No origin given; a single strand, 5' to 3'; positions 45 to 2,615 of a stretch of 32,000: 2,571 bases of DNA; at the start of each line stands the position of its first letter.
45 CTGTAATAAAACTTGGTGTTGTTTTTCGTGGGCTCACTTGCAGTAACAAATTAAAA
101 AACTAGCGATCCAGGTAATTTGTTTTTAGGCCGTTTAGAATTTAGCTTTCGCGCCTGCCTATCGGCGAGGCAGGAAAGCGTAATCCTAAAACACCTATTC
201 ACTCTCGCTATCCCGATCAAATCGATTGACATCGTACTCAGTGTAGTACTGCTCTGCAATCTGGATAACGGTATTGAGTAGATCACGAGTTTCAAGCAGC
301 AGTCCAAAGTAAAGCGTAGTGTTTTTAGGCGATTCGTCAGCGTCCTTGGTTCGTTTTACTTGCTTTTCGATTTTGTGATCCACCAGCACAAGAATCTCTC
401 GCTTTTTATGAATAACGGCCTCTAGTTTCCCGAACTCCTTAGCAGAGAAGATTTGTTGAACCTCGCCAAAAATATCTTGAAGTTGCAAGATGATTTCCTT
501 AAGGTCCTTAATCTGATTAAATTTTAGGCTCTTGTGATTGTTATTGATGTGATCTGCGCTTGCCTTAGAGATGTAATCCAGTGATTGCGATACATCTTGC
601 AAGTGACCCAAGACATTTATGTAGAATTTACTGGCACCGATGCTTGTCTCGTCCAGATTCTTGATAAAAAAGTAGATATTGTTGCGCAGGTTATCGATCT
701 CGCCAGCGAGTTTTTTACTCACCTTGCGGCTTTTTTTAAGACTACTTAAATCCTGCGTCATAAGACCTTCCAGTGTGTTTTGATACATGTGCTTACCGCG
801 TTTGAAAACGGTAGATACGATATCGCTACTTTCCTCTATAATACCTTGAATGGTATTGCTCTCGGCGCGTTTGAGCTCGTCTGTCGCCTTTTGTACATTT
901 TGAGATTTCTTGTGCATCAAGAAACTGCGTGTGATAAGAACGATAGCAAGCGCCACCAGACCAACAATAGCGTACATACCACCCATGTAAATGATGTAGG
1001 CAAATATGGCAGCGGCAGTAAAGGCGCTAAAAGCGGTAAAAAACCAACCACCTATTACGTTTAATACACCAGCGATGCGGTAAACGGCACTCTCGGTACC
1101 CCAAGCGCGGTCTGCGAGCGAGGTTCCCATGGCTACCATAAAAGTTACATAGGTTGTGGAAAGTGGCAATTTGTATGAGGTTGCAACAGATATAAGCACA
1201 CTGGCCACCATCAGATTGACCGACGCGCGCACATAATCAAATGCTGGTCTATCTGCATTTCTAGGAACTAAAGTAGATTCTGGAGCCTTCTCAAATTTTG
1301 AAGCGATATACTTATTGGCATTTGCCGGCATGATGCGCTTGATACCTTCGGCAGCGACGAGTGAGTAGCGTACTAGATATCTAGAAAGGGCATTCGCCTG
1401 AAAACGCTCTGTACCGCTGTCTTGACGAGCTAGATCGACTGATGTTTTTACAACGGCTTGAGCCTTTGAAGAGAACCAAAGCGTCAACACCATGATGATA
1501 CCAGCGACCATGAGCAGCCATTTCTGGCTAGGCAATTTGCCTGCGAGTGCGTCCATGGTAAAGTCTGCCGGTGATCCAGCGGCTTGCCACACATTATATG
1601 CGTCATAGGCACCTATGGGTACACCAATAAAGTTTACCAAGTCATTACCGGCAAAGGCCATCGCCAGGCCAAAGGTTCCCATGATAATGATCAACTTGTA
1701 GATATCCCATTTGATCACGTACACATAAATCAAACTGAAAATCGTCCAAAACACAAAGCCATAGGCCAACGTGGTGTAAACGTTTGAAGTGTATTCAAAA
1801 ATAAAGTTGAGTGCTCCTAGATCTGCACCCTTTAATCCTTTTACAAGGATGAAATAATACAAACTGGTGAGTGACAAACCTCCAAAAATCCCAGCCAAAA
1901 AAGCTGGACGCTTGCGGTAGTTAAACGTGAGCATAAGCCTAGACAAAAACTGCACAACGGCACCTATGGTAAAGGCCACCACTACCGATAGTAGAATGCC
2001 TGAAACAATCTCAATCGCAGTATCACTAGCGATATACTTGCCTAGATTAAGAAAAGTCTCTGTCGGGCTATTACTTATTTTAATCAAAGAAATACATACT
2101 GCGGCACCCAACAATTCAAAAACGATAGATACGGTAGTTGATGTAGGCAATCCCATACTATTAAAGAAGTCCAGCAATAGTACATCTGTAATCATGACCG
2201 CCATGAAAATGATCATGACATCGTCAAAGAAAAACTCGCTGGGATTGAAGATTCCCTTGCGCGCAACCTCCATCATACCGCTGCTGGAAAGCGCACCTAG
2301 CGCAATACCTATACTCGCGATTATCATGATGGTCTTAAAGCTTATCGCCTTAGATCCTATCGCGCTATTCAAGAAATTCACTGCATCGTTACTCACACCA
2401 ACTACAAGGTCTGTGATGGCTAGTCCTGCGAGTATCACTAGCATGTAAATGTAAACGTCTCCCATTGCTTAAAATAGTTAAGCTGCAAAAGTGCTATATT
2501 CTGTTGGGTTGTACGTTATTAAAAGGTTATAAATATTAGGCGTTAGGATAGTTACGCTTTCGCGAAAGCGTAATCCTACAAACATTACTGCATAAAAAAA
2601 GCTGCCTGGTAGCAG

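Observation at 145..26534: Hyper-abundant perfect 14-bp palindrome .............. in genes and spacers (HIP1/uptake-sequence-like)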

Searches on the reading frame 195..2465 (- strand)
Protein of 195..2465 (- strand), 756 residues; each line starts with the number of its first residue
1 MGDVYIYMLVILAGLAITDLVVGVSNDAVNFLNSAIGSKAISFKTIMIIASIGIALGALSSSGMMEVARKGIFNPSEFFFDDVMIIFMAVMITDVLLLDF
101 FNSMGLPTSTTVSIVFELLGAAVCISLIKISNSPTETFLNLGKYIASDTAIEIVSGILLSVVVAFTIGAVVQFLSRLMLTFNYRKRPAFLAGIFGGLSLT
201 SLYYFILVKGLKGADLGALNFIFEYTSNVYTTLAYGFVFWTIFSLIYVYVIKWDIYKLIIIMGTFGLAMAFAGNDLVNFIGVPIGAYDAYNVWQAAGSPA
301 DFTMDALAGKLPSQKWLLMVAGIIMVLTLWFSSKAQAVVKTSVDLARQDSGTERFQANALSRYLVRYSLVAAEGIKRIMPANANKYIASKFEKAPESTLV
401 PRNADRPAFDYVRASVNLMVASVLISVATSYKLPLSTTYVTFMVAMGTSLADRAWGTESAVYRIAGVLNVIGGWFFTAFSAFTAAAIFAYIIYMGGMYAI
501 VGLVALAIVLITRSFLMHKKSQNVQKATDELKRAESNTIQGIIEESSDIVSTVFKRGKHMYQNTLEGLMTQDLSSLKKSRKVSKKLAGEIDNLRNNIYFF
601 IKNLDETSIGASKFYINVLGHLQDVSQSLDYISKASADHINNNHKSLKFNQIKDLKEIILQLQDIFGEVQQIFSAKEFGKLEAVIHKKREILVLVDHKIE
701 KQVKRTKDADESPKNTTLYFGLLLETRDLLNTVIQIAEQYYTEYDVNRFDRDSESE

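Call 5: search_protein_families(library=pfam, proteins=[window:195-2465:-], max_evalue=0.00001)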
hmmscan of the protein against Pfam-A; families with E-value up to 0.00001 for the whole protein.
window:195-2465:- (756 aa): 1 family
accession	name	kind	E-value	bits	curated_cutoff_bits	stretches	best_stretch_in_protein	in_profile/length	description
PF01384.25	PHO4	-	2.6e-27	96.2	33.7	2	26-332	4-262/350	Phosphate transporter family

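Call 65: find_homologous_proteins(query=window:195-2465:-, max_evalue=1e-100)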
Query window:195-2465:- (756 aa): 8000 proteins with E <= 1e-100 among 8000 candidates; the best 120 are listed.
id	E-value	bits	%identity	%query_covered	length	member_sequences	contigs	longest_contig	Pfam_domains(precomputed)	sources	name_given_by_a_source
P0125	0.0e+0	1629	100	100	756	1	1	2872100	PF01384.26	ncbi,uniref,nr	ncbi:inorganic phosphate transporter [Nonlabens ponticola]|uniref:Phosphate transporter n=1 Tax=Nonl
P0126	0.0e+0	1408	85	100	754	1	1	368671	PF01384.26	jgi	jgi:phosphate/sulfate permease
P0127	0.0e+0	1400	84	100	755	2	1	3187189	PF01384.26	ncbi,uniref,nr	ncbi:inorganic phosphate transporter [Nonlabens agnitus]|uniref:Phosphate transporter n=1 Tax=Nonlab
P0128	0.0e+0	1394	84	100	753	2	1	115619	PF01384.26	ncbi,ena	-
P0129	0.0e+0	1384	82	100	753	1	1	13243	PF01384.26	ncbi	-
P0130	0.0e+0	1377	83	100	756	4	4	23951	PF01384.26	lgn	-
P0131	0.0e+0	1376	83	100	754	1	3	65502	PF01384.26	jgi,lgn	jgi:phosphate/sulfate permease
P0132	0.0e+0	1372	82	100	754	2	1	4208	PF01384.26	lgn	-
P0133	0.0e+0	1362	82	100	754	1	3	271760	PF01384.26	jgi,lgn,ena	-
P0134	0.0e+0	1361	82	99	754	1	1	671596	PF01384.26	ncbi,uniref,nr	ncbi:inorganic phosphate transporter [Nonlabens antarcticus]|uniref:inorganic phosphate transporter 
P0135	0.0e+0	1242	74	99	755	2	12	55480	PF01384.26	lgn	-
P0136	0.0e+0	1241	76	99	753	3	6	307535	PF01384.26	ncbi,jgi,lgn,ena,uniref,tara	ncbi:inorganic phosphate transporter [uncultured Nonlabens sp.]|jgi:phosphate/sulfate permease|unire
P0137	0.0e+0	1240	76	99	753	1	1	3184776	PF01384.26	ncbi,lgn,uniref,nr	ncbi:phosphate:sodium symporter [Nonlabens sp. MB-3u-79]|uniref:inorganic phosphate transporter n=1 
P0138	0.0e+0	1239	76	99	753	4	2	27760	PF01384.26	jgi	jgi:phosphate/sulfate permease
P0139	0.0e+0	1237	76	99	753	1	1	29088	PF01384.26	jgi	jgi:phosphate/sulfate permease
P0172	0.0e+0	1167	73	99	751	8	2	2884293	PF01384.26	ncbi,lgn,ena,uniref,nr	ncbi:probable low-affinity inorganic phosphate transporter [Nonlabens tegetincola]|uniref:Phosphate 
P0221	2.7e-279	947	60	98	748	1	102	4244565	PF01384.26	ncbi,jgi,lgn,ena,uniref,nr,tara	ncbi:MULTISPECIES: inorganic phosphate transporter [Leeuwenhoekiella]|uniref:Phosphate transporter n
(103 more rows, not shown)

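Call 66: find_encoding_contigs(protein=P0127, flank=10000, max_places=1)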
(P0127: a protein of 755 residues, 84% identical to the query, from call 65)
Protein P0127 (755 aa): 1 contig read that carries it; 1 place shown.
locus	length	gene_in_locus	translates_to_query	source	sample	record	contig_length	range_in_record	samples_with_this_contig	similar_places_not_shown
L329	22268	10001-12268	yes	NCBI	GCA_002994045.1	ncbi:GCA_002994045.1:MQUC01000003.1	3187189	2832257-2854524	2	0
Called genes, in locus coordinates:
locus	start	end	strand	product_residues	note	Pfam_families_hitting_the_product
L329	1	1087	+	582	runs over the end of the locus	PF01336:tRNA_anti-codon, PF00152:tRNA-synt_2, PF02938:GAD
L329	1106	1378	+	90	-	-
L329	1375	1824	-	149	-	PF00383:dCMP_cyt_deam_1, PF14437:MafB19-deam, PF14439:Bd3614-deam (weak)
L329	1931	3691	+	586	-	PF13292:DXP_synthase_N, PF00456:Transketolase_N (faint), PF00676:E1_dh (weak), PF13292:DXP_synthase_N, PF02779:Transket_pyr, PF02780:Transketolase_C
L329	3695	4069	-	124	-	PF18962:Por_Secre_tail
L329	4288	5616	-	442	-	PF01966:HD (weak)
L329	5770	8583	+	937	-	PF13620:CarboxypepD_reg, PF13715:CarbopepD_reg_2, PF07715:Plug, PF00593:TonB_dep_Rec_b-barrel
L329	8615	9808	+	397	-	PF28492:Beta_helix_4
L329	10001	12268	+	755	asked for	PF01384:PHO4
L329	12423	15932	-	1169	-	PF00873:ACR_tran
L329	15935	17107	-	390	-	PF25919:BSH_CusB (weak), PF26077:BSH_Fcp1 (faint), PF25917:BSH_RND, PF25973:BSH_CzcB, PF25893:HH_CzcB, PF25954:Beta-barrel_RND_2, PF25967:RND-MFP_C (weak), PF25989:YknX_C, +2 more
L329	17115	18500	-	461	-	PF02321:OEP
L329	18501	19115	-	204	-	PF00440:TetR_N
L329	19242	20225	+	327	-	PF00348:polyprenyl_synt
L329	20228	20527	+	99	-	-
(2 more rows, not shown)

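Call 67: find_encoding_contigs(protein=P0172, flank=10000, max_places=1)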
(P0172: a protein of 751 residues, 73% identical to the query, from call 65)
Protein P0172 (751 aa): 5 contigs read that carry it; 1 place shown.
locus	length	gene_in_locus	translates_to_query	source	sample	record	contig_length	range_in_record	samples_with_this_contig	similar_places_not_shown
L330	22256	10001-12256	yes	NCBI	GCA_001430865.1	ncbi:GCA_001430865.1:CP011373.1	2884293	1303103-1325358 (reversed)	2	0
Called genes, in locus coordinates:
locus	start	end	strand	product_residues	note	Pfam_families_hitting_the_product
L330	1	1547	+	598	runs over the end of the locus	PF13292:DXP_synthase_N, PF00456:Transketolase_N (weak), PF00676:E1_dh (weak), PF13292:DXP_synthase_N, PF02779:Transket_pyr, PF02780:Transketolase_C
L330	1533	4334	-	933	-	PF15902:Sortilin-Vps10 (faint)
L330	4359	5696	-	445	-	PF01966:HD (weak)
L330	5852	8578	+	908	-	PF13620:CarboxypepD_reg, PF13715:CarbopepD_reg_2, PF07715:Plug, PF00593:TonB_dep_Rec_b-barrel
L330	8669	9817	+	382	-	PF28492:Beta_helix_4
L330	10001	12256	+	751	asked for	PF01384:PHO4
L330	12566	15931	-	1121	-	PF00873:ACR_tran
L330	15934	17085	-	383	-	PF25919:BSH_CusB (faint), PF25917:BSH_RND, PF25973:BSH_CzcB, PF25893:HH_CzcB, PF25954:Beta-barrel_RND_2 (weak), PF25967:RND-MFP_C, PF25989:YknX_C, PF25975:CzcB_C (weak), +3 more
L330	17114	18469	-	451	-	PF02321:OEP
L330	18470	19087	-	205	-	PF00440:TetR_N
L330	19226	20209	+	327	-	PF00348:polyprenyl_synt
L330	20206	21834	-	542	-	PF04675:DNA_ligase_A_N, PF01068:DNA_ligase_A_M, PF01331:mRNA_cap_enzyme (faint), PF04679:DNA_ligase_A_C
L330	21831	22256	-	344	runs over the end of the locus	PF00753:Lactamase_B (faint)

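Call 68: find_encoding_contigs(protein=P0137, flank=10000, max_places=1)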
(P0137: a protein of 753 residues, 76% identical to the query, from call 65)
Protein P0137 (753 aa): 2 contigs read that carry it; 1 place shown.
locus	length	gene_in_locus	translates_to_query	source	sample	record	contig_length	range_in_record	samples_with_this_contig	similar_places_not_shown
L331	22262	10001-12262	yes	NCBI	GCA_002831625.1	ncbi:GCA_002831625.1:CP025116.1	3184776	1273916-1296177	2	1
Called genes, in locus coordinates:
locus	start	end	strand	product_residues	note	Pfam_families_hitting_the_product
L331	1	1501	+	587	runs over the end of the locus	PF13292:DXP_synthase_N, PF00456:Transketolase_N (weak), PF00676:E1_dh (weak), PF02775:TPP_enzyme_C (faint), PF13292:DXP_synthase_N, PF02779:Transket_pyr, PF02780:Transketolase_C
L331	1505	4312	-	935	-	PF18962:Por_Secre_tail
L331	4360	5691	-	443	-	PF01966:HD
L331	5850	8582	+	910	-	PF13620:CarboxypepD_reg, PF13715:CarbopepD_reg_2, PF07715:Plug, PF00593:TonB_dep_Rec_b-barrel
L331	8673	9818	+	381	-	PF28492:Beta_helix_4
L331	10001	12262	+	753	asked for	PF01384:PHO4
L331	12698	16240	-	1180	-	PF00873:ACR_tran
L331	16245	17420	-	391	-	PF25919:BSH_CusB (faint), PF00364:Biotin_lipoyl (faint), PF25917:BSH_RND, PF25973:BSH_CzcB (weak), PF25893:HH_CzcB, PF25954:Beta-barrel_RND_2, PF25967:RND-MFP_C (weak), PF25989:YknX_C (weak), +1 more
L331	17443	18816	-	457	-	PF02321:OEP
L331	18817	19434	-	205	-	PF00440:TetR_N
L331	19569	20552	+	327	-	PF00348:polyprenyl_synt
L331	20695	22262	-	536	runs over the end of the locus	PF04675:DNA_ligase_A_N, PF01068:DNA_ligase_A_M, PF01331:mRNA_cap_enzyme (faint), PF04679:DNA_ligase_A_C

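Call 69: find_encoding_contigs(protein=P0221, flank=10000, max_places=1)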
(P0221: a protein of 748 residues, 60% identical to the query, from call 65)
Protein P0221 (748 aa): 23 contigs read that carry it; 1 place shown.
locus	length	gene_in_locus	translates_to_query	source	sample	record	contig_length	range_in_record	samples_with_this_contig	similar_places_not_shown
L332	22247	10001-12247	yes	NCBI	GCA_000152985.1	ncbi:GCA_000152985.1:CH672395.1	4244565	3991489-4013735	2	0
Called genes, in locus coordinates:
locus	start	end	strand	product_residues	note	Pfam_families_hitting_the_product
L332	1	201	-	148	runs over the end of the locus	-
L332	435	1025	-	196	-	-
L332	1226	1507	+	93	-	PF10985:DUF2805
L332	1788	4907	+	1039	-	PF13620:CarboxypepD_reg, PF13715:CarbopepD_reg_2, PF07715:Plug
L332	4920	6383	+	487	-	PF12771:SusD-like_2, PF12741:SusD-like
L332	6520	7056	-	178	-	PF14317:YcxB (weak)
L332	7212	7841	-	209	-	-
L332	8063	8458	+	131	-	-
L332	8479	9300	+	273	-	PF00665:rve, PF13683:rve_3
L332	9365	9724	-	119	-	-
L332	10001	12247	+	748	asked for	PF01384:PHO4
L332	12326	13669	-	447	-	-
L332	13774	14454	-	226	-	PF01966:HD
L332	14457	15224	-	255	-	PF01553:Acyltransferase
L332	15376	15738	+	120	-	-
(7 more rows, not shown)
